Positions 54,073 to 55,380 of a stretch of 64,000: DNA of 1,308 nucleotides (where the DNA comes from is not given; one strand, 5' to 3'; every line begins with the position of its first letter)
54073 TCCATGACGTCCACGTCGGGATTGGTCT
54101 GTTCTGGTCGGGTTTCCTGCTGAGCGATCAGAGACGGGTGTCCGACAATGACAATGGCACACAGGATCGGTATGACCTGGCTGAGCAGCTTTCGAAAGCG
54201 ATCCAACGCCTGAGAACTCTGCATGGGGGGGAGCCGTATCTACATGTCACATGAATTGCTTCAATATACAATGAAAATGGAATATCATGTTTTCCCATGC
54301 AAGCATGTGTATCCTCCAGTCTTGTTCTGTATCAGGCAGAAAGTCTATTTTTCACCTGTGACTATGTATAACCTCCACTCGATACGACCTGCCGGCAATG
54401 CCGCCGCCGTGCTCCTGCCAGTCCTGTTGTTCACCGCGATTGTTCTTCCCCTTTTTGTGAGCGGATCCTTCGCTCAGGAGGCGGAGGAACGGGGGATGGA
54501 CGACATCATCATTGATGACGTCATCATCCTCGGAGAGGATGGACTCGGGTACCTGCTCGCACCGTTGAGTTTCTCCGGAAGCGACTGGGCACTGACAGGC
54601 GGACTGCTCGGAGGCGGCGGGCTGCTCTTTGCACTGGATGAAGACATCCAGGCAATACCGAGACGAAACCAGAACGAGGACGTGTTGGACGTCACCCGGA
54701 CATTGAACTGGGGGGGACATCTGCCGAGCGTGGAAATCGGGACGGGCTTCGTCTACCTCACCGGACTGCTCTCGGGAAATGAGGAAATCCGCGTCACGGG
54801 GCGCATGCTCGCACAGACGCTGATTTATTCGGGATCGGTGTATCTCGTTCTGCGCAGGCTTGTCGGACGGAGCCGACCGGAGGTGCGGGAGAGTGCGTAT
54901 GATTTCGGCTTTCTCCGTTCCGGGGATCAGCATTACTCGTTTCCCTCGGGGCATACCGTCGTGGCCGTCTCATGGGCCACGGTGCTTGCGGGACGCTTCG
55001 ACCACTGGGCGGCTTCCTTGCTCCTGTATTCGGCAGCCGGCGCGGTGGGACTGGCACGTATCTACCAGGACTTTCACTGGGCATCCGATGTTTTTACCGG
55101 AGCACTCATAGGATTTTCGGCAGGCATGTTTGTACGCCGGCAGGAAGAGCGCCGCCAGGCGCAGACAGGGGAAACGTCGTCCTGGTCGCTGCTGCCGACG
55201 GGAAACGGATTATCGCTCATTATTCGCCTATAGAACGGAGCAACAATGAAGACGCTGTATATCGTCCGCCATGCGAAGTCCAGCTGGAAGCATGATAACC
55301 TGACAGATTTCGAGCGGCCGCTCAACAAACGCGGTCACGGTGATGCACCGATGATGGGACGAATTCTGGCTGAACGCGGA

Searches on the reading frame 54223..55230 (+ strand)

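Call 17: search_protein_families(library=pfam, proteins=[window:54223-55230:+], max_evalue=0.001)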
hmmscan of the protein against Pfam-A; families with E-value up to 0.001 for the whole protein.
window:54223-55230:+ (336 aa): 1 family
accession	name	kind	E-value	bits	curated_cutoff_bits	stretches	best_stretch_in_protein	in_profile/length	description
PF01569.27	PAP2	-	2.6e-19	69.7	27.2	1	198-311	7-128/130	PAP2 superfamily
